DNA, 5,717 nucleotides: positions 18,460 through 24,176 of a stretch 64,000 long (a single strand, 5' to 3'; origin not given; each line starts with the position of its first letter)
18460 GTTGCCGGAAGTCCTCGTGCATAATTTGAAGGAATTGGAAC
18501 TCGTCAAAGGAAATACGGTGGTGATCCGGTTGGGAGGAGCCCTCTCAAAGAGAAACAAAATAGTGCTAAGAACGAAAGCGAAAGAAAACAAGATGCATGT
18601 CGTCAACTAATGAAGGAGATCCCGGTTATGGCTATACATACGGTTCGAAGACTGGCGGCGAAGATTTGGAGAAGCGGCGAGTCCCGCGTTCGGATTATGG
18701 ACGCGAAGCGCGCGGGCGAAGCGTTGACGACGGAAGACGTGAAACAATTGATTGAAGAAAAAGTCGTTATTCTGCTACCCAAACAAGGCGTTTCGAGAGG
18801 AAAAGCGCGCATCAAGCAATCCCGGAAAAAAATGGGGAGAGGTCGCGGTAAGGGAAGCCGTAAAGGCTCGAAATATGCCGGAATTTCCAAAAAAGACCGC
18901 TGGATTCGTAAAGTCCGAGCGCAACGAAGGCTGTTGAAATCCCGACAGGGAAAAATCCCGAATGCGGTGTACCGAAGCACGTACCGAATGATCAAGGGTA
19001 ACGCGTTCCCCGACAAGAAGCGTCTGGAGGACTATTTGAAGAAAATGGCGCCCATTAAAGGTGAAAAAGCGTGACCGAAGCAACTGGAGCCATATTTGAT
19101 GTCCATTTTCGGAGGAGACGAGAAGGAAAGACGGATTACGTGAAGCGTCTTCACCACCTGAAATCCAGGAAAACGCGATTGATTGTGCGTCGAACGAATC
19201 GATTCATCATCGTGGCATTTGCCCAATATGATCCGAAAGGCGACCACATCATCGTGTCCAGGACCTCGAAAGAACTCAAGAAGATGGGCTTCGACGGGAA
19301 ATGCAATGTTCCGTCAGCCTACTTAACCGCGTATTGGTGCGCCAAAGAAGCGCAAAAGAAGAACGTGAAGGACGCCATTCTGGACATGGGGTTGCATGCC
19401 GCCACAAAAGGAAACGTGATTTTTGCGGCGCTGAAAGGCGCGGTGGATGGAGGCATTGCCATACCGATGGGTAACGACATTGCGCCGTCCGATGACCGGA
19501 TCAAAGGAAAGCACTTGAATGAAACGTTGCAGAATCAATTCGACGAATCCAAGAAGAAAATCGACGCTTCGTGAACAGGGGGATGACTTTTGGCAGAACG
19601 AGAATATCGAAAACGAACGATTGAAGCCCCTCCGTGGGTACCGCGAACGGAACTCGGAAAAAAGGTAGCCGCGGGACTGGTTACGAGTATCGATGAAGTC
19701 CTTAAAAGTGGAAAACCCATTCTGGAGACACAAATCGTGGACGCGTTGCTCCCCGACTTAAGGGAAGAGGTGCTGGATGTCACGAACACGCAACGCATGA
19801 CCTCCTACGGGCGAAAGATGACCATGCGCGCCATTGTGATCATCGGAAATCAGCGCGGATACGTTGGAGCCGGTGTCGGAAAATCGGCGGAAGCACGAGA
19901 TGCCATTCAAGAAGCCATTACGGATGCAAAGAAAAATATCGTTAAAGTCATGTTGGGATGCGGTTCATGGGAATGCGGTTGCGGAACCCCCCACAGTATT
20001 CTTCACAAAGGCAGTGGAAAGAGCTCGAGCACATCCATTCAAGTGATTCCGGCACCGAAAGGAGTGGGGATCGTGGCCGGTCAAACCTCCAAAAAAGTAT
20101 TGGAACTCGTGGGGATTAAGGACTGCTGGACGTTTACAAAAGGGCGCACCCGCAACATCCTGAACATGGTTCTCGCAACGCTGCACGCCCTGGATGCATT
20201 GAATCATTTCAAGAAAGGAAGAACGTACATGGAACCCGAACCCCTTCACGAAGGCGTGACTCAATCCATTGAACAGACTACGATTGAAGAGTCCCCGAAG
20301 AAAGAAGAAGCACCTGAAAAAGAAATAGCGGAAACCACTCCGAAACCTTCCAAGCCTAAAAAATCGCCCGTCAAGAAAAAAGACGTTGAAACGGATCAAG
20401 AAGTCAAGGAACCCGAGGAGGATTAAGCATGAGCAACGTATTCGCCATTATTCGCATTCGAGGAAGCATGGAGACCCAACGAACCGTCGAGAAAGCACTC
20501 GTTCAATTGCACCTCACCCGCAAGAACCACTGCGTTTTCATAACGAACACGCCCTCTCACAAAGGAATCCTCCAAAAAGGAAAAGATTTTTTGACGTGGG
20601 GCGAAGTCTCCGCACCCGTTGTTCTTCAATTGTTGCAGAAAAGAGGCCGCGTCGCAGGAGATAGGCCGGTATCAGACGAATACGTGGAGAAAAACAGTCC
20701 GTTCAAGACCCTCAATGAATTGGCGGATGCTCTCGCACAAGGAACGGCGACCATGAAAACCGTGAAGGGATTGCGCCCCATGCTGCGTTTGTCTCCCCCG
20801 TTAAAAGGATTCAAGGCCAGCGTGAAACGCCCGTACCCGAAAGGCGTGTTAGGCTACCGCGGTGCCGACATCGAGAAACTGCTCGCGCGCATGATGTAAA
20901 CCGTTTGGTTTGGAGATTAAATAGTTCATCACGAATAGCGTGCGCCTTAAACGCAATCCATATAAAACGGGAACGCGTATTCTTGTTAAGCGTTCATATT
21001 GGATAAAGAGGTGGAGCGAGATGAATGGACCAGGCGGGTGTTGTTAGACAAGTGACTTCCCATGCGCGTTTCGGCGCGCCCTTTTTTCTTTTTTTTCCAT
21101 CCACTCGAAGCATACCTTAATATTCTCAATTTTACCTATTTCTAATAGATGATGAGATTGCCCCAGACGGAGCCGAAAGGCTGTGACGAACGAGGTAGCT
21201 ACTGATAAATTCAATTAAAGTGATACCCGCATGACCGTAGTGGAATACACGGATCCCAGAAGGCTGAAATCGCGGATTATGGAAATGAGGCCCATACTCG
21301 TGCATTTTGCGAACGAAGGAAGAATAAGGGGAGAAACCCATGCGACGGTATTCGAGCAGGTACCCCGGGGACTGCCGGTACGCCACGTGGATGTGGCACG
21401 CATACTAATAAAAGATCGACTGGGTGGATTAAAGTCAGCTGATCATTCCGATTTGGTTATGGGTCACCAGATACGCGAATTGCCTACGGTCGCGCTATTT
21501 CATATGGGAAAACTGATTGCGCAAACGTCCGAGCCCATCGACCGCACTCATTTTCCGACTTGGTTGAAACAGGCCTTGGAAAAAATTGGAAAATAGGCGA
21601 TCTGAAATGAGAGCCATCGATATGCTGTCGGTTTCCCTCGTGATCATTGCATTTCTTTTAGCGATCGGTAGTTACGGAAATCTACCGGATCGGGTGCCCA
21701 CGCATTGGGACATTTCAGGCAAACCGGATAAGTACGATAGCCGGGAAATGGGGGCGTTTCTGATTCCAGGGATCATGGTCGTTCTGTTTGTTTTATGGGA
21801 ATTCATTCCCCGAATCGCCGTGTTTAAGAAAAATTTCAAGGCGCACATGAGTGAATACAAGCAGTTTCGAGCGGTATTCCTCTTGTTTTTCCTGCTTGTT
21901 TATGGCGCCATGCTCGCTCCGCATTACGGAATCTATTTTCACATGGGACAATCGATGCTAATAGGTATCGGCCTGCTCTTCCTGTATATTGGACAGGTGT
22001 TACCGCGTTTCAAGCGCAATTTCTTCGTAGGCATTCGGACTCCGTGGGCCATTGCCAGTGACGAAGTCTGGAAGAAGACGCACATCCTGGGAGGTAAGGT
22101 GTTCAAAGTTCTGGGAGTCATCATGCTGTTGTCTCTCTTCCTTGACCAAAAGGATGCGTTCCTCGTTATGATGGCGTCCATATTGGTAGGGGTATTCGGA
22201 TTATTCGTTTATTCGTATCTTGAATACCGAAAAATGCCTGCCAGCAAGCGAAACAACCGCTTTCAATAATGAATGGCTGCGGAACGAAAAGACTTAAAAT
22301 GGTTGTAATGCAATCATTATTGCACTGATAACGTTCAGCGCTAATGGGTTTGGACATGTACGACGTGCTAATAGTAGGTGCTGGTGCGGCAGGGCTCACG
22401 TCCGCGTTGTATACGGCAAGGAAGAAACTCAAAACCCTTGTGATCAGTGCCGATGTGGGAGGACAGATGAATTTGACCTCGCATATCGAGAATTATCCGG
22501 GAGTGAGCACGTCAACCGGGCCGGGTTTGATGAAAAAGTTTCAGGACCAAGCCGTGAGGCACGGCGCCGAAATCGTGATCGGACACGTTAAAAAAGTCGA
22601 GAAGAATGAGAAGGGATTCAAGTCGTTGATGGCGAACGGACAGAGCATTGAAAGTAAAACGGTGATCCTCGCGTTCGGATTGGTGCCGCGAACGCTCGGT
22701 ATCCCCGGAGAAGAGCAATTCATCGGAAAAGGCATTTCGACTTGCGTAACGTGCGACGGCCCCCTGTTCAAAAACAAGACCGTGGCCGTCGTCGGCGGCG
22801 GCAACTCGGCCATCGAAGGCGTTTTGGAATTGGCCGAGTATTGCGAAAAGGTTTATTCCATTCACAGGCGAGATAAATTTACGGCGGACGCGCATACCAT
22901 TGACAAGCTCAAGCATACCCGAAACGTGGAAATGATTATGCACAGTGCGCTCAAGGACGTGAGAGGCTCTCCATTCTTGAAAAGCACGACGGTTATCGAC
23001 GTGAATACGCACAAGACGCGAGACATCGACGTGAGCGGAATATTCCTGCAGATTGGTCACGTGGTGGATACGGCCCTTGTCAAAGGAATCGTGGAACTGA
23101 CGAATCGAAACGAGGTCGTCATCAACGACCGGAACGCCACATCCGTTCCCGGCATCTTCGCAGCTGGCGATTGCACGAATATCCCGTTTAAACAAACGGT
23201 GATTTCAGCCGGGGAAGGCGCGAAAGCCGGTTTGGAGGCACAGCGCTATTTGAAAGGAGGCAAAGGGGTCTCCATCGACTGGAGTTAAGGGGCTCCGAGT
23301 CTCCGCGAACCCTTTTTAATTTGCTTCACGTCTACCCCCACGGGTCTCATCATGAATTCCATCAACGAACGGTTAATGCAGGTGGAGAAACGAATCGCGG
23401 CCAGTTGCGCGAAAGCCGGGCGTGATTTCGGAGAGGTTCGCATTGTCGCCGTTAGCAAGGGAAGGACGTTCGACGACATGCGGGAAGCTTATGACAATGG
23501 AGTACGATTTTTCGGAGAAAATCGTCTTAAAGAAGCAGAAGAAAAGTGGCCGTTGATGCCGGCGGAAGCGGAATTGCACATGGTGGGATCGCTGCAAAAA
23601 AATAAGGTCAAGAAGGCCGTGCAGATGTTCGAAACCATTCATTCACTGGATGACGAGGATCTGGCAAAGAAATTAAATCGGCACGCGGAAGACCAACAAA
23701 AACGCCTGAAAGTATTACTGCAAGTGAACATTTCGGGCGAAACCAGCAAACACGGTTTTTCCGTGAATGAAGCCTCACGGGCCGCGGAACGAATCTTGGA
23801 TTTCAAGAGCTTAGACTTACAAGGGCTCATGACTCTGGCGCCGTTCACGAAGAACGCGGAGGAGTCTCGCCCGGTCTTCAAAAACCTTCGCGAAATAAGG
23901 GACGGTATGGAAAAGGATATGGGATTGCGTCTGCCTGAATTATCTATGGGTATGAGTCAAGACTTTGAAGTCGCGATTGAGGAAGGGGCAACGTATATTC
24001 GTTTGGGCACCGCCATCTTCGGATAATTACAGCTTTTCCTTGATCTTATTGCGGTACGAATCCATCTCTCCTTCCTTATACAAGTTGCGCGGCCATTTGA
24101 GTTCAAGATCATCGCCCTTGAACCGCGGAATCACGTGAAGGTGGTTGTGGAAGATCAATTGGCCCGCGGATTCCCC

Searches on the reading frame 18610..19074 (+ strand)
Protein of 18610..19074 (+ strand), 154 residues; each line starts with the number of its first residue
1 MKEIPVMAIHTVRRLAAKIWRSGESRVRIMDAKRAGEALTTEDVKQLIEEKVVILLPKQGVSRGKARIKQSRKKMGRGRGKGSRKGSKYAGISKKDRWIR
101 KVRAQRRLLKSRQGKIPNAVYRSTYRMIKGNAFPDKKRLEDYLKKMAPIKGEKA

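Call 64: search_protein_families(library=pfam, proteins=[window:18610-19074:+], max_evalue=0.001)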
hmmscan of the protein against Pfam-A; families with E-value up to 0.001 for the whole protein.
window:18610-19074:+ (154 aa): 2 families
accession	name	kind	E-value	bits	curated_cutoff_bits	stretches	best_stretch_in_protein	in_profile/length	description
PF25476.1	Ribosomal_L19e_C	-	3.6e-21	75.6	25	1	60-146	2-90/91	Ribosomal protein L19e, C-terminal domain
PF01280.26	Ribosomal_L19e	-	1.5e-08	34.9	25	1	10-57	3-52/53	Ribosomal protein L19e, N-terminal domain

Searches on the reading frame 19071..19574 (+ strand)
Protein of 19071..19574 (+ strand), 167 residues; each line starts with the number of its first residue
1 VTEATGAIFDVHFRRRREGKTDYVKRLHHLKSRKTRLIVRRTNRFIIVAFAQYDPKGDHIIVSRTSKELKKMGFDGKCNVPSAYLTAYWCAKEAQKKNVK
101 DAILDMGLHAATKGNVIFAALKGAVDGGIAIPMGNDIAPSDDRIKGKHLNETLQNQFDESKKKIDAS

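Call 64: search_protein_families(library=pfam, proteins=[window:19071-19574:+], max_evalue=0.001)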
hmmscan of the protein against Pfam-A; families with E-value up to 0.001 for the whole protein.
window:19071-19574:+ (167 aa): 2 families
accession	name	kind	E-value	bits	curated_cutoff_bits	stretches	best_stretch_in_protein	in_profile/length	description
PF17144.9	Ribosomal_L5e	-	8.5e-29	101.2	27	2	9-98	3-100/163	Ribosomal large subunit proteins 60S L5, and 50S L18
PF00861.27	Ribosomal_L18p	-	0.00058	20.6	27.8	1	24-108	15-95/116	Ribosomal L18 of archaea, bacteria, mitoch. and chloroplast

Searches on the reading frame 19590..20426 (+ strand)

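Call 64: search_protein_families(library=pfam, proteins=[window:19590-20426:+], max_evalue=0.001)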
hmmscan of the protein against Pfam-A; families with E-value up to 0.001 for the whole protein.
window:19590-20426:+ (278 aa): 2 families
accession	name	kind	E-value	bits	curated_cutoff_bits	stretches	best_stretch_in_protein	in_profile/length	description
PF00333.26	Ribosomal_S5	-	3.1e-22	78.8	27.1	1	57-120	1-64/65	Ribosomal protein S5, N-terminal domain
PF03719.21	Ribosomal_S5_C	-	7.8e-21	73.8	21.5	1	143-208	1-65/71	Ribosomal protein S5, C-terminal domain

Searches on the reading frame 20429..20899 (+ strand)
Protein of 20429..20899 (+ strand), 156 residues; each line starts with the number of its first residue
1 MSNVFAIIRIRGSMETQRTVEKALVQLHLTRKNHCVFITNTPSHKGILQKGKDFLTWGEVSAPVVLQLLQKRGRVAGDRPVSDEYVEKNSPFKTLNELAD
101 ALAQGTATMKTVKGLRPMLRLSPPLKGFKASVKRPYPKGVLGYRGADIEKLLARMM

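Call 64: search_protein_families(library=pfam, proteins=[window:20429-20899:+], max_evalue=0.001)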
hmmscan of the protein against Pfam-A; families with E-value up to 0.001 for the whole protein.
window:20429-20899:+ (156 aa): 1 family
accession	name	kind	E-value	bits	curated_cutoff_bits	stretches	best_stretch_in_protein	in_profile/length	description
PF00327.25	Ribosomal_L30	-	1.9e-06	28.1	23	1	5-53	1-49/51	Ribosomal protein L30p/L7e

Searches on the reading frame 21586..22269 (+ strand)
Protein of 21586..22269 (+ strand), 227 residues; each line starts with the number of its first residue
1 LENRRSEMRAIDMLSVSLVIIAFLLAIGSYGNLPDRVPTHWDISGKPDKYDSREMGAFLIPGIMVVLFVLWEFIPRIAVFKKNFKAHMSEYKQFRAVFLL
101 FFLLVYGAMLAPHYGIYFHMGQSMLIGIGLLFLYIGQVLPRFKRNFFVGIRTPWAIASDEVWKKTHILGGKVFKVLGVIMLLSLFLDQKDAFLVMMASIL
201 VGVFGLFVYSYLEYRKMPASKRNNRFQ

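Call 64: search_protein_families(library=pfam, proteins=[window:21586-22269:+], max_evalue=0.001)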
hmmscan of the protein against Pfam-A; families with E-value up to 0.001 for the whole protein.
window:21586-22269:+ (227 aa): 2 families
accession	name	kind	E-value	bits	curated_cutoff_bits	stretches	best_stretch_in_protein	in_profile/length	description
PF13630.11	SdpI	-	1.5e-18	67.1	28.2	1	142-210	2-71/71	SdpI/YfhL protein family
PF07853.16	DUF1648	-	2.5e-17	62.7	28.7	1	18-65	2-49/49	Domain of unknown function (DUF1648)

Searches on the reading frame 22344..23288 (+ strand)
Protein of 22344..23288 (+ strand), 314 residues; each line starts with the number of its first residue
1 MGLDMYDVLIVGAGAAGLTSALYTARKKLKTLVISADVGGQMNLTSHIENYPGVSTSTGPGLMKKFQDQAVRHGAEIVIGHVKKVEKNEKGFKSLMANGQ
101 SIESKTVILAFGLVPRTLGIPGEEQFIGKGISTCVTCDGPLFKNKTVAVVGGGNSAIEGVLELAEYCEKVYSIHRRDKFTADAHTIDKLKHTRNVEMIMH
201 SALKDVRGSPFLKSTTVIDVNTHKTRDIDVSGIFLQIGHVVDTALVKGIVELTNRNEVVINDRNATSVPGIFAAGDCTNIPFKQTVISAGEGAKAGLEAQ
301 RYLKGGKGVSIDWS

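Call 74: search_protein_families(library=pfam, proteins=[window:22344-23288:+], max_evalue=0.001)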
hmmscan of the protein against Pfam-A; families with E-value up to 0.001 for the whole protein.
window:22344-23288:+ (314 aa): 11 families
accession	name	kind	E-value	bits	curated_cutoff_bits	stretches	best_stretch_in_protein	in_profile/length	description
PF07992.20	Pyr_redox_2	-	8e-43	147.4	26.1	1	6-281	1-281/291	Pyridine nucleotide-disulphide oxidoreductase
PF13738.12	Pyr_redox_3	-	3.5e-20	72.9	30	1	81-275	103-305/305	Pyridine nucleotide-disulphide oxidoreductase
PF00070.33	Pyr_redox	-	4.2e-09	37.2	22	1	147-209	2-69/82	Pyridine nucleotide-disulphide oxidoreductase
PF01266.30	DAO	-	1.5e-08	35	27.9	1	7-39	1-34/353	FAD dependent oxidoreductase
PF00890.30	FAD_binding_2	-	3.7e-06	26.8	20.4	1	7-37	1-31/414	FAD binding domain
PF13241.12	NAD_binding_7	-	6e-06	27.2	22.1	0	142-261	5-90/104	Putative NAD(P)-binding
PF13450.12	NAD_binding_8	-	3.2e-05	24.6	21.9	1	10-70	1-60/68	NAD(P)-binding Rossmann-like domain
PF03486.20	HI0933_like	-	3.6e-05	23.8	50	0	7-36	2-31/244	HI0933-like protein Rossmann domain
PF01946.23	Thi4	-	4.3e-05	23.3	26.2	1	6-38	18-51/235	Thi4 family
PF12831.13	FAD_oxidored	-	0.00029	20.7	27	1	7-43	1-39/416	FAD dependent oxidoreductase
PF13454.12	NAD_binding_9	-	0.00037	20.9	21.8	0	74-112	115-153/155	FAD-NAD(P)-binding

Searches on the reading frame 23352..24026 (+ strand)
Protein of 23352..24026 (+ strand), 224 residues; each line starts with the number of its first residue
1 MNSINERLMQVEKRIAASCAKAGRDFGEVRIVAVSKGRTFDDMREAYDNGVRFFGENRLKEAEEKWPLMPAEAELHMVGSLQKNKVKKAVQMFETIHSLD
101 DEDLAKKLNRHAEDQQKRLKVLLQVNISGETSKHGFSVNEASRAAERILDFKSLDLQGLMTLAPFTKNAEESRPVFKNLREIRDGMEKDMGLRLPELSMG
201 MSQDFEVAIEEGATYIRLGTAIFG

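Call 74: search_protein_families(library=pfam, proteins=[window:23352-24026:+], max_evalue=0.001)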
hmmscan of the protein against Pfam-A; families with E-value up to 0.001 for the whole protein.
window:23352-24026:+ (224 aa): 1 family
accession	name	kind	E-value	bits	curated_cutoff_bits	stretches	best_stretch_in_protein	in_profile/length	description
PF01168.26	Ala_racemase_N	-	5.3e-22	79.1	24.1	1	28-224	20-217/220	Alanine racemase, N-terminal domain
